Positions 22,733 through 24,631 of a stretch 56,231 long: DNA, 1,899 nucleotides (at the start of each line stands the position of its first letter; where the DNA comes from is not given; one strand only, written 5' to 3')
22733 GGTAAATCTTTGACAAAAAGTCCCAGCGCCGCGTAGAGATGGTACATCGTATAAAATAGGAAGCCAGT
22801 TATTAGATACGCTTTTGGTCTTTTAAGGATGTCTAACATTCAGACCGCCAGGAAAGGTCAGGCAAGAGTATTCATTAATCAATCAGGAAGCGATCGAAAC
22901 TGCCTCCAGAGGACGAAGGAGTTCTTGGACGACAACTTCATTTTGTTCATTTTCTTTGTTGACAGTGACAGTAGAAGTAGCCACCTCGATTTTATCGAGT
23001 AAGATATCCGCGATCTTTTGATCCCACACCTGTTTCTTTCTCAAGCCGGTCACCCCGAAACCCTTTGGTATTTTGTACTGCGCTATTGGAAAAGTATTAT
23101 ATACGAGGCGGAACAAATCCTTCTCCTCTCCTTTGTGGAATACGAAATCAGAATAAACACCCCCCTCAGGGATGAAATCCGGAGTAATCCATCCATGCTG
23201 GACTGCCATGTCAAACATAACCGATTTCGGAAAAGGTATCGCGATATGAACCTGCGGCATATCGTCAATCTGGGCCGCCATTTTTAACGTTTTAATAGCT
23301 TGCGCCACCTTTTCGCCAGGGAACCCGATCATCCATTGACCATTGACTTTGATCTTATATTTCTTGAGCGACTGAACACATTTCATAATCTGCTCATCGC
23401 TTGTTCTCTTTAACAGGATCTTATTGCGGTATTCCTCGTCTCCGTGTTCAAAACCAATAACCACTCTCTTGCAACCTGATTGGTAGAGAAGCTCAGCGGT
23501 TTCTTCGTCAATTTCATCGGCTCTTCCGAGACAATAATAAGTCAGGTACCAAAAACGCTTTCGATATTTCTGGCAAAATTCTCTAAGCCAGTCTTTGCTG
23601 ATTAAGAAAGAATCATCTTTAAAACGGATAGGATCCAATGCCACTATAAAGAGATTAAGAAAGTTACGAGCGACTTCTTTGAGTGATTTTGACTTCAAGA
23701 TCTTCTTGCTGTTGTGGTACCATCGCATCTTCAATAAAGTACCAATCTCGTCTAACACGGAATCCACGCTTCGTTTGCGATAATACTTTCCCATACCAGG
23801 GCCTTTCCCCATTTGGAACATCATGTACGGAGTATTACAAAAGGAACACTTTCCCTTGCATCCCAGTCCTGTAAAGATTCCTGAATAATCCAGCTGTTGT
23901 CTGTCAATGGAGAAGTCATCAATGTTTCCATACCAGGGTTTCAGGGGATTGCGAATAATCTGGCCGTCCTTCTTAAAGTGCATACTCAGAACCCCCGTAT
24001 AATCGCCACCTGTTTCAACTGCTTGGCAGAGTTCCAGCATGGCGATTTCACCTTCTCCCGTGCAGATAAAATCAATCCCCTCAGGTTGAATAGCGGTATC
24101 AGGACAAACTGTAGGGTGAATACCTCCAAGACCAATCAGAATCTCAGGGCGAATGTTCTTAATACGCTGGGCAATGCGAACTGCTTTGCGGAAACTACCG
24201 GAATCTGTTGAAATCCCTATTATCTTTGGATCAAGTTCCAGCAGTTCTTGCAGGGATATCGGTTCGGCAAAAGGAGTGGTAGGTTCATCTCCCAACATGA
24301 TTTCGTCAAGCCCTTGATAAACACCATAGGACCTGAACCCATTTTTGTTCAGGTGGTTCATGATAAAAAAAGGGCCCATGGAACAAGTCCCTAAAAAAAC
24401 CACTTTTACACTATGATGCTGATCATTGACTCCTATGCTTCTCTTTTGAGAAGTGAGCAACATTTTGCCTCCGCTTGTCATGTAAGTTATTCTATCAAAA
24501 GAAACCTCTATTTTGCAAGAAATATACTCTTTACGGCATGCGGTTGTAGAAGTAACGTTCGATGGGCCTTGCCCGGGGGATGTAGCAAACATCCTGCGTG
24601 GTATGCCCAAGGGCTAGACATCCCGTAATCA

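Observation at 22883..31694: Nonulosonic-acid operon extended by a B12-radical SAM enzyme, an extended nitroreductase and an unknown 461-aa protein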

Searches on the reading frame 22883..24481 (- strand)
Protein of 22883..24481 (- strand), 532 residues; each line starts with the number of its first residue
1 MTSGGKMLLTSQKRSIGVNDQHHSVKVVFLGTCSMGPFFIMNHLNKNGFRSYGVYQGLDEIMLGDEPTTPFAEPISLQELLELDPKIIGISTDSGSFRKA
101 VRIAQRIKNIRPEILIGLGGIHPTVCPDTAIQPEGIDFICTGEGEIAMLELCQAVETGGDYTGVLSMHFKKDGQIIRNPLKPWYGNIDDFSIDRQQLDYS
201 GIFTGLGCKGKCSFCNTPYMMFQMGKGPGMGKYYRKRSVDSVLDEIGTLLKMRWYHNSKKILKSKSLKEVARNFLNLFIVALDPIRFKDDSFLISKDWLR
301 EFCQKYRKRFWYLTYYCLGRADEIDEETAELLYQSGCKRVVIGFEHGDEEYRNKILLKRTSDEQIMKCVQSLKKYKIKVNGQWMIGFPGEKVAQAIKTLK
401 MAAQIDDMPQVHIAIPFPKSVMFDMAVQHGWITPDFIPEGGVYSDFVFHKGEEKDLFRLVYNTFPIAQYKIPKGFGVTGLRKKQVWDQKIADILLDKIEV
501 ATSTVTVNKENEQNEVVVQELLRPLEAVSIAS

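Call 4: search_protein_families(library=pfam, proteins=[window:22883-24481:-], max_evalue=0.01)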
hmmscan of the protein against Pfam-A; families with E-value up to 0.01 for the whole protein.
window:22883-24481:- (532 aa): 2 families
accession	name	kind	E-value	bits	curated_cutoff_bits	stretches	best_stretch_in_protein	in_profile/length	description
PF04055.27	Radical_SAM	-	2.9e-16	60.5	29.5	2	309-401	76-165/166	Radical SAM superfamily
PF02310.24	B12-binding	-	2.1e-13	50.6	32.1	1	61-151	32-120/121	B12 binding domain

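Call 5: search_protein_families(library=ncbifam, proteins=[window:22883-24481:-], max_evalue=0.01)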
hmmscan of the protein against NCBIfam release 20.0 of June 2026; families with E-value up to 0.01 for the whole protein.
window:22883-24481:- (532 aa): 25 families
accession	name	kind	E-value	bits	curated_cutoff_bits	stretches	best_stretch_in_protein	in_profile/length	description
TIGR03471.1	HpnJ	equivalog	1.1e-39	136.6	577.6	1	80-435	62-396/472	hopanoid biosynthesis associated radical SAM protein HpnJ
TIGR04479.1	bcpD_PhpK_rSAM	subfamily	6.1e-29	100.8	600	2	265-401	269-405/504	PhpK family radical SAM P-methyltransferase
TIGR02026.1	BchE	equivalog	6.9e-20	71.4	481.35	1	58-429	37-390/497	magnesium-protoporphyrin IX monomethyl ester anaerobic oxidative cyclase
NF050148.1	rSAM_ApyD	equivalog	9.1e-20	70.6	750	2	287-425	251-392/645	RiPP biosynthesis radical SAM protein ApyD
TIGR04013.1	B12_SAM_MJ_1487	hypoth_equivalog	9.2e-19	67.5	251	2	79-245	37-188/382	TIGR04013 family B12-binding domain/radical SAM domain-containing protein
TIGR04014.1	B12_SAM_MJ_0865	equivalog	9.3e-16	57.6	360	2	320-429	252-361/434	methyl-coenzyme M reductase glutamine C-methyltransferase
TIGR04072.2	rSAM_ladder_B12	equivalog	1.2e-15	57.1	360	2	97-251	83-223/443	lipid biosynthesis B12-binding/radical SAM protein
NF033070.1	rSAM_AprD4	equivalog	2.2e-13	49.9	500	1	273-434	234-398/456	AprD4 family radical SAM diol-dehydratase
NF038361.1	rSAM_Sden_1168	equivalog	2.1e-11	43.1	575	2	282-435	328-482/560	Sden_1168 family B12-binding radical SAM P-methyltransferase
TIGR03975.1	rSAM_ocin_1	subfamily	1.9e-09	36.6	281.85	1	77-190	121-237/606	RiPP maturation radical SAM C-methyltransferase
TIGR04190.1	B12_SAM_Ta0216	equivalog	3.6e-09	35.8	500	1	99-196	95-194/554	TIGR04190 family B12-binding domain/radical SAM domain protein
TIGR04385.1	B12_rSAM_cofa1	equivalog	6.5e-07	28.9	450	1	284-409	244-368/438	B12 lower ligand biosynthesis radical SAM protein BzaD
NF040542.1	rSAM_RCCLKC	equivalog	7.2e-06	25.4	450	0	270-383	214-328/423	arsinothricin biosynthesis radical SAM protein ArsL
TIGR04428.1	B12_rSAM_trp_MT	equivalog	1.8e-05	23.3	500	0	319-395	307-388/558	tryptophan 2-C-methyltransferase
NF040546.1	rSAM_CUAEP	equivalog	2.4e-05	23.2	500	1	96-177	60-142/468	CUAEP/CCAEP-tail radical SAM (seleno)protein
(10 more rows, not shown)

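Call 42: find_homologous_proteins(query=window:22883-24481:-)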
Query window:22883-24481:- (532 aa): 166 proteins with E <= 0.001 among 8000 candidates; the best 120 are listed.
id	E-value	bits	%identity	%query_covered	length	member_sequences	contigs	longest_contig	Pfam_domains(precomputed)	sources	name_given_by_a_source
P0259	0.0e+0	1232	99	100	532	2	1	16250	PF04055.28,PF02310.25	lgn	-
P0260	0.0e+0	1079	89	96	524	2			PF04055.28,PF02310.25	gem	-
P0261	0.0e+0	1038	84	97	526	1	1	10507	PF04055.28,PF02310.25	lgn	-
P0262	4.3e-290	981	77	96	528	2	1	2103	PF04055.28,PF02310.25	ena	-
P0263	2.4e-259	879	74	89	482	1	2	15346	PF04055.28,PF02310.25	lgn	-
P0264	9.3e-253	857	71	93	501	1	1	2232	PF04055.28,PF02310.25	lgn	-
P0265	8.9e-241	818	71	89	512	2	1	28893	PF04055.28,PF02310.25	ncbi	-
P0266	9.1e-171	587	54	86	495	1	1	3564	PF04055.28,PF02310.25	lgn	-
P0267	9.8e-130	451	68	53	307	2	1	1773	PF04055.28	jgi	jgi:hypothetical protein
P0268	3.7e-127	443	43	89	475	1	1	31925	PF04055.28,PF02310.25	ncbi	-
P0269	7.8e-119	415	41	90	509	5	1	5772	PF04055.28,PF02310.25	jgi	jgi:radical SAM superfamily enzyme YgiQ (UPF0313 family)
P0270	7.8e-112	392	41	84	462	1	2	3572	PF04055.28,PF02310.25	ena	-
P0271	1.3e-109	385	40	87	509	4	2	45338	PF04055.28,PF02310.25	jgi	jgi:radical SAM superfamily enzyme YgiQ (UPF0313 family)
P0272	3.0e-109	384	40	87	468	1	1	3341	PF04055.28,PF02310.25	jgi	jgi:radical SAM superfamily enzyme YgiQ (UPF0313 family)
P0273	5.3e-107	376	39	85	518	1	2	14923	PF04055.28,PF02310.25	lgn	-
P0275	3.2e-95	338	35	91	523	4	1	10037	PF04055.28,PF02310.25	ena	-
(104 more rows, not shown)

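Call 43: find_encoding_contigs(protein=P0268, flank=10000, max_places=1)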
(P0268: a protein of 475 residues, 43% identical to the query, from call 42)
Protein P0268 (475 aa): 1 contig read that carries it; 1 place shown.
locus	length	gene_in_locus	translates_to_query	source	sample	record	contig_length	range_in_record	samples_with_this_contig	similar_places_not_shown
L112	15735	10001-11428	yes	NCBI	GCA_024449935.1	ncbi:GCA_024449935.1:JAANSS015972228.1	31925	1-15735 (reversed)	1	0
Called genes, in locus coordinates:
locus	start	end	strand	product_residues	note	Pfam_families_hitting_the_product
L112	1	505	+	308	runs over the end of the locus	PF01522:Polysacc_deac_1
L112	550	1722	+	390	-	PF01370:Epimerase, PF03721:UDPG_MGDP_dh_N (faint), PF16363:GDP_Man_Dehyd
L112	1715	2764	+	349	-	PF03102:NeuB, PF08666:SAF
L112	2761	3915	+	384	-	PF02350:Epimerase_2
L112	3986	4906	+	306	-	PF00389:2-Hacid_dh, PF02826:2-Hacid_dh_C, PF03446:NAD_binding_2 (weak)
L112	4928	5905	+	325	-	PF13489:Methyltransf_23, PF08241:Methyltransf_11 (weak), PF13847:Methyltransf_31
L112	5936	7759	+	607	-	PF00664:ABC_membrane, PF13304:AAA_21 (faint), PF00005:ABC_tran, PF02463:SMC_N (weak)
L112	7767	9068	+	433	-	-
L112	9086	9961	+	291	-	-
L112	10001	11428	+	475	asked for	PF02310:B12-binding, PF04055:Radical_SAM (weak)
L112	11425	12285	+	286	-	PF13692:Glyco_trans_1_4 (weak), PF00534:Glycos_transf_1 (weak)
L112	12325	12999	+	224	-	PF08003:Methyltransf_9, PF13489:Methyltransf_23, PF02353:CMAS, PF05175:MTS (weak), PF13649:Methyltransf_25, PF13847:Methyltransf_31, PF08241:Methyltransf_11, PF08242:Methyltransf_12, +2 more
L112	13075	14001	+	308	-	PF04055:Radical_SAM, PF13186:SPASM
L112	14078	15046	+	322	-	-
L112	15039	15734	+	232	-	?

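Call 44: find_encoding_contigs(protein=P0271, flank=10000, max_places=1)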
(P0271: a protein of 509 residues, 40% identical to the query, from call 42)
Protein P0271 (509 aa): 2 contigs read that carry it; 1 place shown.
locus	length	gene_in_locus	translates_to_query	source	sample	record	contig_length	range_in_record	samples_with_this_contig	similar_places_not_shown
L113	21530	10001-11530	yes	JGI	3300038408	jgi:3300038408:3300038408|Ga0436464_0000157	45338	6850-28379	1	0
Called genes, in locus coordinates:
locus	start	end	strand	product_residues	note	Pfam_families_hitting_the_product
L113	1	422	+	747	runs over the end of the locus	PF01751:Toprim, PF01131:Topoisom_bac, PF01396:Zn_ribbon_Top1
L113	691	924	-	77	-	-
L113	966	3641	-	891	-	PF02739:5_3_exonuc_N, PF01367:5_3_exonuc, PF01612:DNA_pol_A_exo1, PF22619:DNA_polI_exo1, PF00476:DNA_pol_A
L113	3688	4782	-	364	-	PF13353:Fer4_12 (weak), PF04055:Radical_SAM, PF13186:SPASM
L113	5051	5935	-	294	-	PF00490:ALAD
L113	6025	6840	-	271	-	PF02602:HEM4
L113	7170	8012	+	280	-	PF01061:ABC2_membrane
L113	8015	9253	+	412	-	PF00005:ABC_tran, PF14524:Wzt_C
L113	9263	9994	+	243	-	PF08003:Methyltransf_9, PF01209:Ubie_methyltran, PF02353:CMAS, PF05175:MTS, PF13489:Methyltransf_23, PF13847:Methyltransf_31, PF08241:Methyltransf_11, PF08242:Methyltransf_12, +6 more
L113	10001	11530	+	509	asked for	PF02310:B12-binding, PF04055:Radical_SAM (weak)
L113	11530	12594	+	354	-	-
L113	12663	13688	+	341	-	PF00534:Glycos_transf_1, PF13524:Glyco_trans_1_2 (weak), PF13692:Glyco_trans_1_4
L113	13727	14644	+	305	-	-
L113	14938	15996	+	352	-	PF13439:Glyco_transf_4, PF13579:Glyco_trans_4_4, PF20706:GT4-conflict, PF00534:Glycos_transf_1, PF13692:Glyco_trans_1_4, PF13524:Glyco_trans_1_2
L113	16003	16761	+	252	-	PF05175:MTS (weak), PF02353:CMAS (weak), PF07021:MetW (weak), PF13489:Methyltransf_23, PF08241:Methyltransf_11, PF08242:Methyltransf_12, PF13649:Methyltransf_25, PF13847:Methyltransf_31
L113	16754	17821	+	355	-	PF00535:Glycos_transf_2, PF10111:Glyco_tranf_2_2, PF13641:Glyco_tranf_2_3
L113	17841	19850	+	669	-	PF13641:Glyco_tranf_2_3 (weak), PF00535:Glycos_transf_2, PF10111:Glyco_tranf_2_2 (weak), PF02709:Glyco_transf_7C, PF13632:Glyco_trans_2_3 (faint), PF00535:Glycos_transf_2, PF10111:Glyco_tranf_2_2, PF13641:Glyco_tranf_2_3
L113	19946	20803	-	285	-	PF00535:Glycos_transf_2, PF10111:Glyco_tranf_2_2, PF13641:Glyco_tranf_2_3, PF13632:Glyco_trans_2_3 (faint)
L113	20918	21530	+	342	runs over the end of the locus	PF01075:Glyco_transf_9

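Call 45: find_encoding_contigs(protein=P0273, flank=10000, max_places=1)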
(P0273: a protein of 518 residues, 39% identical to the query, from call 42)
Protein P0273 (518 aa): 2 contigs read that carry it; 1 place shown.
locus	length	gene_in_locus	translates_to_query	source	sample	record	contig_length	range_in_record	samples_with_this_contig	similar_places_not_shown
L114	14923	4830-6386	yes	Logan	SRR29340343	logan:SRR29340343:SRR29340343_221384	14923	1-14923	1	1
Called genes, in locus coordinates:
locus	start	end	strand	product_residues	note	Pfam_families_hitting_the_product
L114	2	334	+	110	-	?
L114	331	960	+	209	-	PF25087:GMPPB_C (faint), PF25084:LbH_EIF2B, PF00132:Hexapep, PF14602:Hexapep_2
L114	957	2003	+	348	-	PF00571:CBS, PF00483:NTP_transferase, PF12804:NTP_transf_3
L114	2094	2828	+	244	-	PF02348:CTP_transf_3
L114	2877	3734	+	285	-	-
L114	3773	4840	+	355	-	PF00534:Glycos_transf_1 (faint)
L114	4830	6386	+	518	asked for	PF02310:B12-binding, PF04055:Radical_SAM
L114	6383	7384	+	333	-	-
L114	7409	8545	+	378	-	PF13439:Glyco_transf_4, PF13579:Glyco_trans_4_4, PF00534:Glycos_transf_1, PF13692:Glyco_trans_1_4, PF13524:Glyco_trans_1_2 (weak)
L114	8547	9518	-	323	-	PF01408:GFO_IDH_MocA, PF02894:GFO_IDH_MocA_C, PF22725:GFO_IDH_MocA_C3 (weak)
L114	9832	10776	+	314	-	PF01073:3Beta_HSD, PF01370:Epimerase, PF02719:Polysacc_synt_2, PF04321:RmlD_sub_bind, PF07993:NAD_binding_4, PF16363:GDP_Man_Dehyd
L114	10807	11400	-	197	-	PF08984:DUF1858, PF10006:DUF2249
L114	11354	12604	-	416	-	PF04282:DUF438, PF01814:Hemerythrin, PF13596:PAS_10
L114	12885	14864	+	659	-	PF07940:Hepar_II_III_C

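Call 59: find_encoding_contigs(protein=P0265, flank=10000, max_places=1)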
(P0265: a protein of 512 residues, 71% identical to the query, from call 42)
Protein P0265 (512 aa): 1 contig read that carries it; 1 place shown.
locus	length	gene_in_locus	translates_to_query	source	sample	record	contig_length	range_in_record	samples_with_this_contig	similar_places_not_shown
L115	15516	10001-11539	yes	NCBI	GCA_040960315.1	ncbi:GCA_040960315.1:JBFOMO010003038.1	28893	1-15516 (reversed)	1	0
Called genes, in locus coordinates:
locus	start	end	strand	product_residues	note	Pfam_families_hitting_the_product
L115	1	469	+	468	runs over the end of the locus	PF09594:GT87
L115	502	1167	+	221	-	PF02348:CTP_transf_3, PF12804:NTP_transf_3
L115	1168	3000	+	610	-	PF13522:GATase_6, PF13537:GATase_7, PF00733:Asn_synthase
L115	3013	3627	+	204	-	PF00117:GATase, PF01174:SNO (faint)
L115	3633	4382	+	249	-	PF00977:His_biosynth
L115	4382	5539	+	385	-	-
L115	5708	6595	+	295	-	PF05219:DREV (weak), PF13489:Methyltransf_23, PF08241:Methyltransf_11, PF08242:Methyltransf_12, PF13649:Methyltransf_25 (weak)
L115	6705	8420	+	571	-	PF02543:Carbam_trans_N, PF16861:Carbam_trans_C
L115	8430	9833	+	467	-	PF00535:Glycos_transf_2, PF10111:Glyco_tranf_2_2, PF13641:Glyco_tranf_2_3 (weak), PF02348:CTP_transf_3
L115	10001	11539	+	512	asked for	PF02310:B12-binding, PF04055:Radical_SAM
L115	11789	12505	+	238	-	PF03102:NeuB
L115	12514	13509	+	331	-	-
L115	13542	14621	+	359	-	PF01408:GFO_IDH_MocA, PF22725:GFO_IDH_MocA_C3, PF02894:GFO_IDH_MocA_C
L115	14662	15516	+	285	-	?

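Call 60: find_encoding_contigs(protein=P0275, flank=10000, max_places=1)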
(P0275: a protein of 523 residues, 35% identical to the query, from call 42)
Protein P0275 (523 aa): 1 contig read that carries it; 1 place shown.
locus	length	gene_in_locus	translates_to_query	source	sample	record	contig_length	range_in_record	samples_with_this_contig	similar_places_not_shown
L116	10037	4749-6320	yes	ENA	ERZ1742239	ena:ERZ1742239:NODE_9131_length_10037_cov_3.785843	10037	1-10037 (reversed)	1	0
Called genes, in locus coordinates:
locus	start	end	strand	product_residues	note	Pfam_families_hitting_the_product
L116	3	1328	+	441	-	?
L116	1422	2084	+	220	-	PF05175:MTS, PF13489:Methyltransf_23, PF05401:NodS, PF00398:RrnaAD, PF07021:MetW, PF13847:Methyltransf_31, PF08241:Methyltransf_11, PF08242:Methyltransf_12, +6 more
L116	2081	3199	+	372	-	PF00534:Glycos_transf_1, PF13692:Glyco_trans_1_4, PF13524:Glyco_trans_1_2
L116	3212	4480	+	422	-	PF01943:Polysacc_synt, PF13440:Polysacc_synt_3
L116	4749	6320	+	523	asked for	PF02310:B12-binding, PF04055:Radical_SAM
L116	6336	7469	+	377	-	PF01041:DegT_DnrJ_EryC1, PF01212:Beta_elim_lyase (weak)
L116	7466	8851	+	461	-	-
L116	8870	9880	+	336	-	PF01073:3Beta_HSD, PF01370:Epimerase, PF02719:Polysacc_synt_2 (weak), PF04321:RmlD_sub_bind, PF07993:NAD_binding_4 (faint), PF16363:GDP_Man_Dehyd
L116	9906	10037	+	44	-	?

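Call 66: search_protein_families(library=padloc, proteins=[window:22883-24481:-], max_evalue=0.01)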
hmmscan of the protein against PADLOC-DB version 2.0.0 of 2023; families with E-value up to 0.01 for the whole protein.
window:22883-24481:- (532 aa): 0 families
